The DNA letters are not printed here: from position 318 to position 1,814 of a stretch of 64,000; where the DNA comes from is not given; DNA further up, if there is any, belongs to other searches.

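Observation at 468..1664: Fusion of a TagA/WecG-family glycosyltransferase with a NUDIX hydrolase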

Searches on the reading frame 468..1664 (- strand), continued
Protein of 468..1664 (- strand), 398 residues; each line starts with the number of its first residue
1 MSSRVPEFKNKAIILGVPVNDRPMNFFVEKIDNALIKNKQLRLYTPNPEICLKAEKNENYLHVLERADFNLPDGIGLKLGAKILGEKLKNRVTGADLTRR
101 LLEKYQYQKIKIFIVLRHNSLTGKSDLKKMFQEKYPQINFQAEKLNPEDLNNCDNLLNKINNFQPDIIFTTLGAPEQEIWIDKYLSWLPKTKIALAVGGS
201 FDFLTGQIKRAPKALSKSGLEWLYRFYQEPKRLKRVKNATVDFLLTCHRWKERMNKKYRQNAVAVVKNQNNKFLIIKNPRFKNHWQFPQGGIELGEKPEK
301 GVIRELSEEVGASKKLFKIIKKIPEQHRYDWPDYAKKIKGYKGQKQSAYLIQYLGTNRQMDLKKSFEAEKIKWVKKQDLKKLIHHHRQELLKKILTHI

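Call 28: find_related_loci(query=A1, collection=genome_contigs, flank=6000)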
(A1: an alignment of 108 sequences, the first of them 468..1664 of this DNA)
Query A1 (398 aa) in genome_contigs; peptide patterns used: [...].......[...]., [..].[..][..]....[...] (x = any residue, [..] = any of these).
599 stretches matched a pattern (row limit reached: there are more); 559 encode a relative of the query (tblastn E <= 1e-3); the best 80 are kept; 80 distinct loci.
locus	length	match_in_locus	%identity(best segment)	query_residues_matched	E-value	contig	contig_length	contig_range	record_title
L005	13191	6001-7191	60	4-398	1e-167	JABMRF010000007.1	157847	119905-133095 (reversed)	MAG: Candidatus Kuenenbacteria bacterium isolate bin.190 k141_367658, whole genome shotgun sequence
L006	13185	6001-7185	57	6-398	7e-159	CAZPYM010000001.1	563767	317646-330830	MAG TPA_asm: uncultured Gammaproteobacteria bacterium isolate SRP178699_co1_170 genome assembly, contig: NODE_1_length_5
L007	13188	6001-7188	55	1-398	5e-152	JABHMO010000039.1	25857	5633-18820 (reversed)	MAG: Candidatus Falkowbacteria bacterium isolate SI037S2_bin7 k141_1134798, whole genome shotgun sequence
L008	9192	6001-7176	56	7-398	7e-151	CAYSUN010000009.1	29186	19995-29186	MAG TPA_asm: uncultured Gammaproteobacteria bacterium isolate SRP178699_co2_536 genome assembly, contig: NODE_818_length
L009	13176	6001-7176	52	7-398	5e-144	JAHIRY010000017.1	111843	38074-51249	MAG: Patescibacteria group bacterium isolate MM_PC_MetaG.mb.147 MM_PC_MetaG.mb.147_k141_656044, whole genome shotgun seq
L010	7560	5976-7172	50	1-398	2e-140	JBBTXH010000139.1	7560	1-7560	MAG: Patescibacteria group bacterium isolate H51-bin326_1 H51_bin326_1_000000000139, whole genome shotgun sequence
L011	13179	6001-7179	52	4-398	1e-137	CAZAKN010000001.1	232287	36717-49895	MAG TPA_asm: uncultured Gammaproteobacteria bacterium isolate SRP141376_co4_205 genome assembly, contig: NODE_31_length_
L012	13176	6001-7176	49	7-398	1e-134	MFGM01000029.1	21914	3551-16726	MAG: Candidatus Falkowbacteria bacterium RIFOXYC2_FULL_48_21 rifoxyc2_full_scaffold_2356, whole genome shotgun sequence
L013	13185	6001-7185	49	7-398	8e-135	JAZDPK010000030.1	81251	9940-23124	MAG: Parcubacteria group bacterium isolate MEGAHIT-group-0.83 k141_7772305, whole genome shotgun sequence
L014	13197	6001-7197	48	5-398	1e-118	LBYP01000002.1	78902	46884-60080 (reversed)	MAG: Parcubacteria group bacterium GW2011_GWA2_40_23 UT91_C0002, whole genome shotgun sequence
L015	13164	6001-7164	47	10-398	2e-112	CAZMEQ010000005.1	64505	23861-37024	MAG TPA_asm: uncultured Gammaproteobacteria bacterium isolate binchicken_co154_115 genome assembly, contig: NODE_432_len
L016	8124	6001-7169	49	7-398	2e-116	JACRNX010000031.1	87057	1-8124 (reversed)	MAG: Candidatus Falkowbacteria bacterium isolate NC_groundwater_1946_Pr3_S-0.2um_44_7 scaffold_49267, whole genome shotg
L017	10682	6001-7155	43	13-398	6e-102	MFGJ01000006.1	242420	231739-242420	MAG: Candidatus Falkowbacteria bacterium RIFOXYC2_FULL_36_12 rifoxyc2_full_scaffold_69, whole genome shotgun sequence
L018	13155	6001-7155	44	10-398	1e-98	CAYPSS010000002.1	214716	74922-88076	MAG TPA_asm: uncultured Gammaproteobacteria bacterium isolate binchicken_co27_474 genome assembly, contig: NODE_57_lengt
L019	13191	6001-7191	40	9-398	3e-92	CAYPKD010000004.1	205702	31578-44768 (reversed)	MAG TPA_asm: uncultured Gammaproteobacteria bacterium isolate binchicken_co334_146 genome assembly, contig: NODE_35_leng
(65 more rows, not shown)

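Call 32: predict_structure(alignment_id=A1)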
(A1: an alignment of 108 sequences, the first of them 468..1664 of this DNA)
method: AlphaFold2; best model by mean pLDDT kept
length: 398 residues; sequences in the alignment: 108
mean_pLDDT: 95.4   pTM: 0.89
mean pLDDT of the five models: 95.4, 95.3, 95.1, 94.8, 94.7
residues with pLDDT >= 90: 358; 70-90: 38; 50-70: 1; < 50: 1
segments of 3 or more residues with pLDDT < 50: none
pLDDT, mean of each block of 10 residues (from residue 1): 84 98 98 98 97 96 97 95 98 97 97 98 98 98 97 97 99 98 98 97 95 85 80 78 97 98 98 96 95 96 97 98 97 96 98 97 92 98 96 96
secondary structure, 60 per line:
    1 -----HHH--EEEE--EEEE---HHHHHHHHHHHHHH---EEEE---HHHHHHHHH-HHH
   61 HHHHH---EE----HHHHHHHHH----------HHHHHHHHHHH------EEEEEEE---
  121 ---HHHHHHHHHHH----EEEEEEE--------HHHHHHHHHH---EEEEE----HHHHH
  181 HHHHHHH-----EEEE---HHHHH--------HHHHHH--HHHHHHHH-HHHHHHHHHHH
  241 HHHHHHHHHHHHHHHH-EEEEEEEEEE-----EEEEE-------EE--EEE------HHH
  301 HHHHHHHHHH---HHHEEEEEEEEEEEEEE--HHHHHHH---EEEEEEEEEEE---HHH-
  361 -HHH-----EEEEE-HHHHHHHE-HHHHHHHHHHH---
elements in order: E11-14 E17-20 H24-37 E41-44 H48-56 H58-65 H75-83 H94-104 E111-117 H124-134 E139-145 H154-163 E167-171 H176-187 E193-196 H200-204 H213-218 H221-228 H230-256 E258-267 E273-277 E289-291 H298-310 E317-330 H333-339 E343-353 E370-374 H376-382 H385-395

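Call 36: fold_search(model_id=the predicted structure, library=pdb)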
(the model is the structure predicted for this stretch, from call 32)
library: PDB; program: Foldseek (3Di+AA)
matches with E <= 10: 1477; with E <= 0.001: 260
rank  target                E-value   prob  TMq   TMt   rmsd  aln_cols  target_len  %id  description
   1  7n41_A                5.2e-15  1.00  0.45  0.87   2.8       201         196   30  Crystal structure of TagA with UDP-ManNAc (released 2021-12-29)
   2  7mpk_A                1.4e-14  1.00  0.45  0.87   2.8       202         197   31  Crystal structure of TagA with UDP-GlcNAc (released 2021-12-29)
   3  7mpk_C                1.0e-13  1.00  0.45  0.87   2.6       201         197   30  Crystal structure of TagA with UDP-GlcNAc (released 2021-12-29)
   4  5wb4_A                1.1e-13  1.00  0.44  0.87   2.7       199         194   31  Crystal structure of the TarA wall teichoic acid glycosyltransferase (released 2019-01-16)
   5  5wb4_C                1.3e-13  1.00  0.44  0.87   2.6       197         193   30  Crystal structure of the TarA wall teichoic acid glycosyltransferase (released 2019-01-16)
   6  5wb4_F                1.8e-13  1.00  0.45  0.88   2.5       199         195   31  Crystal structure of the TarA wall teichoic acid glycosyltransferase (released 2019-01-16)
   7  5wfg_E                1.8e-13  1.00  0.44  0.88   2.7       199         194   31  Crystal structure of the TarA wall teichoic acid glycosyltransferase bound to UDP (released 2019-01-16)
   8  5wb4_B                2.2e-13  1.00  0.44  0.88   2.5       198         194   30  Crystal structure of the TarA wall teichoic acid glycosyltransferase (released 2019-01-16)
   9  5wfg_B                3.1e-13  1.00  0.44  0.89   2.5       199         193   31  Crystal structure of the TarA wall teichoic acid glycosyltransferase bound to UDP (released 2019-01-16)
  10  7mpk_B                3.5e-13  1.00  0.45  0.88   2.6       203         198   31  Crystal structure of TagA with UDP-GlcNAc (released 2021-12-29)
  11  5wfg_C                3.7e-13  1.00  0.44  0.88   2.5       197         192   31  Crystal structure of the TarA wall teichoic acid glycosyltransferase bound to UDP (released 2019-01-16)
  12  5wfg_A                4.4e-13  1.00  0.44  0.88   2.5       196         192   31  Crystal structure of the TarA wall teichoic acid glycosyltransferase bound to UDP (released 2019-01-16)
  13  5wb4_E                4.9e-13  1.00  0.42  0.85   3.2       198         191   30  Crystal structure of the TarA wall teichoic acid glycosyltransferase (released 2019-01-16)
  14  6vck_B                1.3e-12  1.00  0.33  0.77   2.5       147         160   26  Crystal structure of E.coli RppH-DapF in complex with GDP, Mg2+ and F- (released 2020-02-05)
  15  4s2y_A                1.9e-12  1.00  0.32  0.78   2.5       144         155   27  Structure of E. coli RppH bound to RNA and three magnesium ions (released 2015-02-11)
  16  5wfg_F                3.1e-12  1.00  0.44  0.88   2.5       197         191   31  Crystal structure of the TarA wall teichoic acid glycosyltransferase bound to UDP (released 2019-01-16)
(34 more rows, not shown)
